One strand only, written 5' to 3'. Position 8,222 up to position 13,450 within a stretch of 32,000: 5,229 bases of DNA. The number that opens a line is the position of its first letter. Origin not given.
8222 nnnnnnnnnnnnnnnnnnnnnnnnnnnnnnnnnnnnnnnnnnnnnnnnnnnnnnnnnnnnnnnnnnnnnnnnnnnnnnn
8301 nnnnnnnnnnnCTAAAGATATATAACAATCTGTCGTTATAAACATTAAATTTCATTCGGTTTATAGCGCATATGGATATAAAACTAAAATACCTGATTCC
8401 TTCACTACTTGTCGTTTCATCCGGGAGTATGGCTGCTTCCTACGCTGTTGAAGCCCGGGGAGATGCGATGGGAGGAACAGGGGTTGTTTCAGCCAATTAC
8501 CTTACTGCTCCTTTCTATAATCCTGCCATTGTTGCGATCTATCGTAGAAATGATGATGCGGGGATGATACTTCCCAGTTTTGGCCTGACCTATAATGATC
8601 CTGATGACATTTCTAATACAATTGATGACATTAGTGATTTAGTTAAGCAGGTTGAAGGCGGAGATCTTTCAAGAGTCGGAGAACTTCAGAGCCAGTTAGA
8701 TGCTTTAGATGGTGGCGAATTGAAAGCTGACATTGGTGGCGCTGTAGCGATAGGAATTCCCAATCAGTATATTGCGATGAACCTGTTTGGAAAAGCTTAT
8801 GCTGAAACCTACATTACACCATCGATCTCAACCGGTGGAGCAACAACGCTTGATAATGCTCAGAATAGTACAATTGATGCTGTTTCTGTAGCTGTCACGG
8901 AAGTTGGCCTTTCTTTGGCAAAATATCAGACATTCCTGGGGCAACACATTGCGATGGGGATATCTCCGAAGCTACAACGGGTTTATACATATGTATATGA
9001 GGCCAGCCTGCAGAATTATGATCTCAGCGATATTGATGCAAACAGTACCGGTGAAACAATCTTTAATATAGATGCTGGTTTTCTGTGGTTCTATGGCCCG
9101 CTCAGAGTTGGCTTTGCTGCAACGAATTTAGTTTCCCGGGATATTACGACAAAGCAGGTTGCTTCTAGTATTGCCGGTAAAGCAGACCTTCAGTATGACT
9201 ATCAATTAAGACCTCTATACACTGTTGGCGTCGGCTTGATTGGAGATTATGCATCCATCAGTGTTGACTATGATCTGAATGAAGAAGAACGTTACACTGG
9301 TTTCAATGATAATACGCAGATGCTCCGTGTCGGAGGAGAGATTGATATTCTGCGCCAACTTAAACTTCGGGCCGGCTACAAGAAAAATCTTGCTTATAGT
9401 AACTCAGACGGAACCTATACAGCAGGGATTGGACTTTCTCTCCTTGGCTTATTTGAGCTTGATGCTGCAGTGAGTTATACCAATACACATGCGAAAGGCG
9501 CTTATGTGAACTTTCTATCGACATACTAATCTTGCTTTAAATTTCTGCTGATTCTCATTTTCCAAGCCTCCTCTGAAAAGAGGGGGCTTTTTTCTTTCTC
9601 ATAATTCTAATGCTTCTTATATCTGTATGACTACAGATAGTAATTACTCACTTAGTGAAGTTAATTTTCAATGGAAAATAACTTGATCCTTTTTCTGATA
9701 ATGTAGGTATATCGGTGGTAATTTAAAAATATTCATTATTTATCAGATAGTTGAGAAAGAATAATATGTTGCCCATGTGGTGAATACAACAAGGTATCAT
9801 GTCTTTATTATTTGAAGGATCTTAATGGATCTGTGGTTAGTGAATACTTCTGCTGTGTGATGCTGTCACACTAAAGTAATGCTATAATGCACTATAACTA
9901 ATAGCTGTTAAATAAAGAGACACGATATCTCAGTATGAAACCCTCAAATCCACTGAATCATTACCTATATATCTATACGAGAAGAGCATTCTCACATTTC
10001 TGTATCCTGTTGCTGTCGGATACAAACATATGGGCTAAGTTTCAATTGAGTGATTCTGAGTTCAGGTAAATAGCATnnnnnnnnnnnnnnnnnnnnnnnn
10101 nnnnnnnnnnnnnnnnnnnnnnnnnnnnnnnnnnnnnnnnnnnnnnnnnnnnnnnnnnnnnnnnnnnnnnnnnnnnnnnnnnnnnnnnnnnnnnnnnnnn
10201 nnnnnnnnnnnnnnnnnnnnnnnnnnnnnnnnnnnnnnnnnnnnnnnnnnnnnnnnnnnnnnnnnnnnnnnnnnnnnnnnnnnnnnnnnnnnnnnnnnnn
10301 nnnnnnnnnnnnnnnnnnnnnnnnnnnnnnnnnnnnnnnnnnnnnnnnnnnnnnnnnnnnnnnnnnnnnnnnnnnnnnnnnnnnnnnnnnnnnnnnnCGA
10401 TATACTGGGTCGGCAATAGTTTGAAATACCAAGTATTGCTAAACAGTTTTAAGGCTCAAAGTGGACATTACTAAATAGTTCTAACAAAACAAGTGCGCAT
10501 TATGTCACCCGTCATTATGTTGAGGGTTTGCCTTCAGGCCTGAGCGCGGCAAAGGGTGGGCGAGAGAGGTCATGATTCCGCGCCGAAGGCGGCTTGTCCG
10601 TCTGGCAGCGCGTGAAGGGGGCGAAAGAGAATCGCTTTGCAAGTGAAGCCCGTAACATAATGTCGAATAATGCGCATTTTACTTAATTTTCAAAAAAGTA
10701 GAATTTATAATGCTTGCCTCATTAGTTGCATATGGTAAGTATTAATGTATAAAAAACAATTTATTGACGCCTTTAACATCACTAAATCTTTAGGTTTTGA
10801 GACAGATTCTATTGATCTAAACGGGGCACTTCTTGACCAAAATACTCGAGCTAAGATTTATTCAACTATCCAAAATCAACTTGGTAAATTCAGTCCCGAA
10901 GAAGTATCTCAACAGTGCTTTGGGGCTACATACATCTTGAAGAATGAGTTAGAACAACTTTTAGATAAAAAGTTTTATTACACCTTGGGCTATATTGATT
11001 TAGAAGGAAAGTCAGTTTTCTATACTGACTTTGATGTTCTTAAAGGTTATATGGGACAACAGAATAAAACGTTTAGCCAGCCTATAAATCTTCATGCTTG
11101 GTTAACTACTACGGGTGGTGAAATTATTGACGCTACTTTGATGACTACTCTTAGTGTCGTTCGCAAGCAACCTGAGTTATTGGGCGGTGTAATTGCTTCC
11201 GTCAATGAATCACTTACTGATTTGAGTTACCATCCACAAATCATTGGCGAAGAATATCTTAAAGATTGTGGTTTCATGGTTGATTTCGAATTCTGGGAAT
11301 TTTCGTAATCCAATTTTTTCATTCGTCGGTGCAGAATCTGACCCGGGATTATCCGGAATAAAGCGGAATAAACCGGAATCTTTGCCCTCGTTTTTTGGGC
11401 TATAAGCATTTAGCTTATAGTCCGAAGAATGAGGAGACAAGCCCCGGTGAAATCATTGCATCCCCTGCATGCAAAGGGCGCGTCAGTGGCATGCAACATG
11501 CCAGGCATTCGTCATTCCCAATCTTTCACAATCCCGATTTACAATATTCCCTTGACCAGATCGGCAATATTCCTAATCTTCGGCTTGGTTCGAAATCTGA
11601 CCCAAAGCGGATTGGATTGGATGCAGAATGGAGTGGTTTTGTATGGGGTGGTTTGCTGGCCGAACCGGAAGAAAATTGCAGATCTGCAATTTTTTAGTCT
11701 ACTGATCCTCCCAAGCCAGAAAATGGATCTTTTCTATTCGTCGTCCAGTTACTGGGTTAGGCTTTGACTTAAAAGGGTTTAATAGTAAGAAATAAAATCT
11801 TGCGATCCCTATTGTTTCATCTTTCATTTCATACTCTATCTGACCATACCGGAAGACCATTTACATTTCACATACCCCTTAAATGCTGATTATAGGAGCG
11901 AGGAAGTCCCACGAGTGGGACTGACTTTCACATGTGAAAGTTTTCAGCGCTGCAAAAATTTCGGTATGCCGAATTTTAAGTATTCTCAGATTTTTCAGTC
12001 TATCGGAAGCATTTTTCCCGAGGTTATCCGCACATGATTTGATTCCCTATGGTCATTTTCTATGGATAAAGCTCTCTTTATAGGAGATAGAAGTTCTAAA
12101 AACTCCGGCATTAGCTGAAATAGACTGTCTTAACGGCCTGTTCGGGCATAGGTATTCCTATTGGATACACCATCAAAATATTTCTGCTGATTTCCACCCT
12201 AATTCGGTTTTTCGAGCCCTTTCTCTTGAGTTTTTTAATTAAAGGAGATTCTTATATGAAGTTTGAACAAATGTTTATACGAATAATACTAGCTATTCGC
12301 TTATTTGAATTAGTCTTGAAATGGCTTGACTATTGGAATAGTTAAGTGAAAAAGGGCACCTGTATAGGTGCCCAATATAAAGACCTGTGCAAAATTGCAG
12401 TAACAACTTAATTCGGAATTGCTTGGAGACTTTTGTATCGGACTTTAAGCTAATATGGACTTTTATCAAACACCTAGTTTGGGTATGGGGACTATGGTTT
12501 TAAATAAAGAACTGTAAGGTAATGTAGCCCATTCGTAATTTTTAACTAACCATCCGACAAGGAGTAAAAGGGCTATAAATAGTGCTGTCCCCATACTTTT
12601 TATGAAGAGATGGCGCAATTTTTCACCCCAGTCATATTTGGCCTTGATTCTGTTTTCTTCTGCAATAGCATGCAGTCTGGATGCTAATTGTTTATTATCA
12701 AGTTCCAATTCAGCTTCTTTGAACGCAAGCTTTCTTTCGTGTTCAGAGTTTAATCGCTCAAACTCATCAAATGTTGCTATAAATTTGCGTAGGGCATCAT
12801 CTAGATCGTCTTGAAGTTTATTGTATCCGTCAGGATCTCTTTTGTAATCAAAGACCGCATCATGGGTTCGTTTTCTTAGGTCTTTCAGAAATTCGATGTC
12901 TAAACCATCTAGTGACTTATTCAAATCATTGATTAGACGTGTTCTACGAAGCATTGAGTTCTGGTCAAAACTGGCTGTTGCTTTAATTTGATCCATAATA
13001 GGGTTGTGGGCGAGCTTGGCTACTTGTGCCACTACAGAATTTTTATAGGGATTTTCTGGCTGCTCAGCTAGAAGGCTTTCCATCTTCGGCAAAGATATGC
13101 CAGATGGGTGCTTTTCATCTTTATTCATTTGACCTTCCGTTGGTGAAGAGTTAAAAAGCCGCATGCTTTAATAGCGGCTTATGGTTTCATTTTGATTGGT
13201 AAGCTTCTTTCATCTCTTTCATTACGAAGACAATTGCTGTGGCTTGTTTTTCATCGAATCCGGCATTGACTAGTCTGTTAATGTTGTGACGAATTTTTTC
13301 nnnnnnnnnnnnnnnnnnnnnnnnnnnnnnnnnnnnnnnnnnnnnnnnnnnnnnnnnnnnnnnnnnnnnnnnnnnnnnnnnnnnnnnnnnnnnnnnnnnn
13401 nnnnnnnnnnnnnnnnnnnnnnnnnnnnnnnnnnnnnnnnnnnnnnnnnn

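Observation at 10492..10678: Left border is an inverted pair of dif-like sites that can fold into a CTXphi-type forked hairpin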

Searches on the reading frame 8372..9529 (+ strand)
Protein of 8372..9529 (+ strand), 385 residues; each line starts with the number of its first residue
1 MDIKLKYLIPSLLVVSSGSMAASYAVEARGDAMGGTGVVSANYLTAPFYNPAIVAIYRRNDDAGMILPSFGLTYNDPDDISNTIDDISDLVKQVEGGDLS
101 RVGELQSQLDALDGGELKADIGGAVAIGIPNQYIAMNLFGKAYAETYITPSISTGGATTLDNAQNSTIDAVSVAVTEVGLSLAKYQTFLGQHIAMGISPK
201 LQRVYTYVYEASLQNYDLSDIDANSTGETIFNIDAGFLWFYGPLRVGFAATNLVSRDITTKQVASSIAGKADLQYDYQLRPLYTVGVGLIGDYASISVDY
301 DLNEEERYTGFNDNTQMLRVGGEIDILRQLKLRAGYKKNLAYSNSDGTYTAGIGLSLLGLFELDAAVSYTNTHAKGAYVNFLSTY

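Call 29: search_protein_families(library=ncbifam, proteins=[window:8372-9529:+], max_evalue=0.00001)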
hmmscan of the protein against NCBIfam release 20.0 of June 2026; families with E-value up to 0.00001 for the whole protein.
window:8372-9529:+ (385 aa): 1 family
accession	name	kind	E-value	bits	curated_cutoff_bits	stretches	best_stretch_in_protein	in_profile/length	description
NF033709.1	PorV_fam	subfamily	1.1e-07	31.8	90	0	310-376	248-315/326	PorV/PorQ family protein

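Call 30: find_related_loci(query=window:8372-9529:+, collection=genome_contigs, flank=10000)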
Query window:8372-9529:+ (385 aa) in genome_contigs; peptide patterns used: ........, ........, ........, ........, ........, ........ (x = any residue, [..] = any of these).
89 stretches matched a pattern; 31 encode a relative of the query (tblastn E <= 1e-3); 31 distinct loci.
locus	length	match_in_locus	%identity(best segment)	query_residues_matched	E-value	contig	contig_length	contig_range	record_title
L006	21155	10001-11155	91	1-385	0e+0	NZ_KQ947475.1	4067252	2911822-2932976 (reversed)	Vibrio sp. MEBiC08052 scaffold00001, whole genome shotgun sequence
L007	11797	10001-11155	90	1-385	0e+0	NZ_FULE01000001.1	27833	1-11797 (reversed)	Vibrio ruber DSM 16370 strain CECT 7878T, whole genome shotgun sequence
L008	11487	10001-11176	65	1-385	5e-168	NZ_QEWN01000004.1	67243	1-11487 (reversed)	Vibrio sp. Hep-1b-8 contig4, whole genome shotgun sequence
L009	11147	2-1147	65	11-385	6e-167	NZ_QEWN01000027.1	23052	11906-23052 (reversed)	Vibrio sp. Hep-1b-8 contig27, whole genome shotgun sequence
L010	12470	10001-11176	65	1-385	1e-164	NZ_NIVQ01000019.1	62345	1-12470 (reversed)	Vibrio salilacus strain DSG-S6 NODE_19_length_62345_cov_1410.09, whole genome shotgun sequence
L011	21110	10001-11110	66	23-385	4e-163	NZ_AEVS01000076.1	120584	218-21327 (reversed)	Vibrio brasiliensis LMG 20546 VIBR0546_48, whole genome shotgun sequence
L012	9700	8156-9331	62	5-385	1e-162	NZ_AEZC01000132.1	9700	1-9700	Vibrio ordalii ATCC 33509 contig00155, whole genome shotgun sequence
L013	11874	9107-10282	62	5-385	3e-162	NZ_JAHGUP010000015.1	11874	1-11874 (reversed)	Vibrio anguillarum strain DSM 21597 DSM21597_trimmed_(paired)_contig_15, whole genome shotgun sequence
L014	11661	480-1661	61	1-385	2e-160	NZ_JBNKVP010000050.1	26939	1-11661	MAG: Vibrio sp. isolate A1A2.bin.16.strict NODE_50_length_26939_cov_3.528367, whole genome shotgun sequence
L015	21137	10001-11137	62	1-385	4e-159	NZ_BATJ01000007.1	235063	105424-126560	Vibrio proteolyticus NBRC 13287, whole genome shotgun sequence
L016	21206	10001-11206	61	1-385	2e-157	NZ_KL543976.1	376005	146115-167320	Vibrio pacinii DSM 19139 BS19DRAFT_scaffold00003.3, whole genome shotgun sequence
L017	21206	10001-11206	61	1-385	4e-157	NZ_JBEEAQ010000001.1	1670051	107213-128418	Vibrio sp. TBV020 chromosome 2 map unlocalized contig_1, whole genome shotgun sequence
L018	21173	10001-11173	60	8-385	6e-157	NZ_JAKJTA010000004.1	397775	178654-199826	Vibrio profundum strain JAMM1780 JAMM1780_scaffold_1, whole genome shotgun sequence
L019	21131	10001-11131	64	26-385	2e-156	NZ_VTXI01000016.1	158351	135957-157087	Vibrio sp. RE86 scaffold_15, whole genome shotgun sequence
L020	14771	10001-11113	63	8-385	5e-156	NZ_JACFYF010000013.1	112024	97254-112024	Vibrio marinisediminis strain 404 NODE_13_length_112024_cov_131.880706, whole genome shotgun sequence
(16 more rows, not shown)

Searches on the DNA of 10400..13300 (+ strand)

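Call 10: search_dna_similar(query=window:10400-13300:+, collection=phages, mode=near)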
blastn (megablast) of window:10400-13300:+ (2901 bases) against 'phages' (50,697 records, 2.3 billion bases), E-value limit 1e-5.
No match.

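Call 17: search_dna_similar(query=window:10480-10700:+, collection=phages, mode=distant, max_evalue=10, max_rows=40)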
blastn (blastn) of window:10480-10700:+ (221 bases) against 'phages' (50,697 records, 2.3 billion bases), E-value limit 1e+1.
Records with a match: 110; places in all: 143; records where one place covers at least 80% of the query: 0.
Best place of each record, by identity: >=99% 2; 95-99% 2; 90-95% 6; 80-90% 97; 60-80% 3.
By first word of the organism name: Pseudomonas 44; Affertcholeramvirus 36; Vibrio 17; Listeria 4; Campylobacter 3; Streptomyces 2; Salmonella 2; Xanthomonas 1; Streptococcus 1.
By host as written in the record: Pseudomonas aeruginosa 21; Vibrio cholerae O1 biovar El tor 11; - 9; Pseudomonas aeruginosa PAO1 8; Vibrio cholerae O1 biovar El Tor 5; Vibrio cholerae O1 El Tor 4; Listeria monocytogenes 4; Vibrio cholerae O1 3; and 36 more.
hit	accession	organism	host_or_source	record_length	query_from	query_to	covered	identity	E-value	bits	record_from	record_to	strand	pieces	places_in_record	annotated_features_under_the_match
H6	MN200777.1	Vibrio phage VAI2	Vibrio anguillarum T265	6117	35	195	73%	72.2%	8e-13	79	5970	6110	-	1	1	hypothetical protein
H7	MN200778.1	Vibrio phage VAI1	Vibrio anguillarum Ba35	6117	35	195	73%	72.2%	8e-13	79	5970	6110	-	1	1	hypothetical protein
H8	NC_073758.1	Vibrio phage VAI1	Vibrio anguillarum Ba35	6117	35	195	73%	72.2%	8e-13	79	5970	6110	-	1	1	hypothetical protein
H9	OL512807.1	Vibrio phage V5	Vibrio parahaemolyticus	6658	13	199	60%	83.8%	5e-9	122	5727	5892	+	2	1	hypothetical protein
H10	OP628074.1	Vibrio phage vB_VpI_FR1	Vibrio parahaemolyticus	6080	13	181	50%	84.2%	3e-6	104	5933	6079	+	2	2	hypothetical protein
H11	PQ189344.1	Vibrio phage 10N.286.52.F6_PE003B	Vibrio cyclitrophicus 10N.286.52.F6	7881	36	192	46%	85.6%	3e-6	106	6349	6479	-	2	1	none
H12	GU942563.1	Affertcholeramvirus CTXphi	Vibrio cholerae O1 biovar El Tor strain ...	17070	13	199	38%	86.2%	1e-4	99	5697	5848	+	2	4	none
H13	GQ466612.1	Affertcholeramvirus CTXphi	Vibrio cholerae O1 biovar El Tor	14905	13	199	38%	86.2%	1e-4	99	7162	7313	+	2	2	none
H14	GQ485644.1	Affertcholeramvirus CTXphi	Vibrio cholerae O1 biovar El tor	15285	13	199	38%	86.2%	1e-4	99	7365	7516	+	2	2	none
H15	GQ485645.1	Affertcholeramvirus CTXphi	Vibrio cholerae O1 biovar El tor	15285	13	199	38%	86.2%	1e-4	99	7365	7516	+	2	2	none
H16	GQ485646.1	Affertcholeramvirus CTXphi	Vibrio cholerae O1 biovar El tor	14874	13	199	38%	86.2%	1e-4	99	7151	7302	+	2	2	none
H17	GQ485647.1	Affertcholeramvirus CTXphi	Vibrio cholerae O1 biovar El tor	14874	13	199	38%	86.2%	1e-4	99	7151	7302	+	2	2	none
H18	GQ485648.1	Affertcholeramvirus CTXphi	Vibrio cholerae O1 biovar El tor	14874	13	199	38%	86.2%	1e-4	99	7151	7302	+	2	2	none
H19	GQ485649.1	Affertcholeramvirus CTXphi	Vibrio cholerae O1 biovar El tor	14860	13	199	38%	86.2%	1e-4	99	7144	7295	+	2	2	none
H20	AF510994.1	Affertcholeramvirus CTXphi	Vibrio cholerae serogroup O1 biovar ...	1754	13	199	38%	86.2%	1e-4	99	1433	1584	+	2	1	intergenic region ig-1 | end repeat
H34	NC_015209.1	Vibrio phage CTXphi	Vibrio cholerae KMN002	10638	13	199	38%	86.0%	3e-5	100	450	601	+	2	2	none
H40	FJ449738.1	Affertcholeramvirus CTXphi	Vibrio cholerae O1 El Tor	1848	13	199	38%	85.1%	1e-4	95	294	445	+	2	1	attP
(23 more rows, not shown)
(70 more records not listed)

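Call 19: get_annotated_region(hit=H34, flank=300)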
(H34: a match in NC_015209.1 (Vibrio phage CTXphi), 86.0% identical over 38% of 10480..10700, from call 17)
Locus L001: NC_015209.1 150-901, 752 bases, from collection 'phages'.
description: Vibrio phage CTXphi, complete genome.
organism: Vibrio phage CTXphi (NCBI taxid 2785247)
taxonomy: Viruses; Monodnaviria; Loebvirae; Hofneiviricota; Faserviricetes; Tubulavirales; Inoviridae; Affertcholeramvirus; Affertcholeramvirus CTXphi
host: Vibrio cholerae KMN002; source: -; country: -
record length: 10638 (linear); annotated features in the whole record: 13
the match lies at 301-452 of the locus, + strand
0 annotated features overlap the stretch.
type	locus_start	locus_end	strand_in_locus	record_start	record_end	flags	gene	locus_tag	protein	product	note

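Call 20: get_annotated_region(hit=H9, flank=300)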
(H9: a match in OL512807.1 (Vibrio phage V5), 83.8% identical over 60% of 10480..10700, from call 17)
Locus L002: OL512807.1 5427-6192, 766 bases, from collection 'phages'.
description: Vibrio phage V5, complete genome.
organism: Vibrio phage V5 (NCBI taxid 2897410)
taxonomy: Viruses; Monodnaviria; Loebvirae; Hofneiviricota; Faserviricetes; Tubulavirales; Inoviridae
host: Vibrio parahaemolyticus; source: shrimp pond water; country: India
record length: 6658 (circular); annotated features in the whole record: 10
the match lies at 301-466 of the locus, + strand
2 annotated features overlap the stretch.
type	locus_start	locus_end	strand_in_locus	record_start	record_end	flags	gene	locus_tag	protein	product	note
CDS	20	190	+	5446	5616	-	-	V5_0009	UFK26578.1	hypothetical protein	-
CDS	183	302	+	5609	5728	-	-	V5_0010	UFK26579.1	hypothetical protein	-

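Call 21: get_annotated_region(hit=H6, flank=300)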
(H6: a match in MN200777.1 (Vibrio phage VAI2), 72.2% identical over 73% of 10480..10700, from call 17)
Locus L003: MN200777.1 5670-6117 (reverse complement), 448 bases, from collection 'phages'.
description: Vibrio phage VAI2, complete genome.
organism: Vibrio phage VAI2 (NCBI taxid 2601672)
taxonomy: Viruses; Monodnaviria; Loebvirae; Hofneiviricota; Faserviricetes; Tubulavirales; Inoviridae
host: Vibrio anguillarum T265; source: -; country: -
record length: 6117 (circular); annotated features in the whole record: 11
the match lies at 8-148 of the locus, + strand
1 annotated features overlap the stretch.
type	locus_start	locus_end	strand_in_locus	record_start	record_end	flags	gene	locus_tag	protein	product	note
CDS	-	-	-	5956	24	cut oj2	-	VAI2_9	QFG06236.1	hypothetical protein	-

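Call 22: get_annotated_region(hit=H11, flank=300)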
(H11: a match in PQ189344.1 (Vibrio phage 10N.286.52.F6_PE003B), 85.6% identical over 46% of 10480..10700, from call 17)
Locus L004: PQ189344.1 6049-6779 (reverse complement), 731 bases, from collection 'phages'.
description: Vibrio phage 10N.286.52.F6_PE003B, complete genome.
organism: Vibrio phage 10N.286.52.F6_PE003B (NCBI taxid 3385324)
taxonomy: Viruses; Monodnaviria; Loebvirae; Hofneiviricota; Faserviricetes; Tubulavirales
host: Vibrio cyclitrophicus 10N.286.52.F6; source: seawater; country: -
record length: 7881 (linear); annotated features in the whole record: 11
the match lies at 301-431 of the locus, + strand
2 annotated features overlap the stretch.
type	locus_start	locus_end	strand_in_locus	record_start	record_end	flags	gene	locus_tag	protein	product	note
CDS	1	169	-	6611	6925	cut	-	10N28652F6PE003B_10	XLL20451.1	hypothetical protein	Homeodomain-like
CDS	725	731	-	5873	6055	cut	-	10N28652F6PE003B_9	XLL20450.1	hypothetical protein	-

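Call 23: get_annotated_region(hit=H40, flank=300)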
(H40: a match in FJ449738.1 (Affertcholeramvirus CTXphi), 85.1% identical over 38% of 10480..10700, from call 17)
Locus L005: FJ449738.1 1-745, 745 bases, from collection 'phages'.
description: Vibrio phage CTX strain 07.95vp RstR (rstR) gene, complete cds; and RstA (rstA) gene, partial cds.
organism: Affertcholeramvirus CTXphi (NCBI taxid 141904)
taxonomy: Viruses; Monodnaviria; Loebvirae; Hofneiviricota; Faserviricetes; Tubulavirales; Inoviridae; Affertcholeramvirus
host: Vibrio cholerae O1 El Tor; source: -; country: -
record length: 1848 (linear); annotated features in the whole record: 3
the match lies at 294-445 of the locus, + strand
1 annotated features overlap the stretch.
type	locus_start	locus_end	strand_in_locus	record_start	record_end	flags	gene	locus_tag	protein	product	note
misc_feature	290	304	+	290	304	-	-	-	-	-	attP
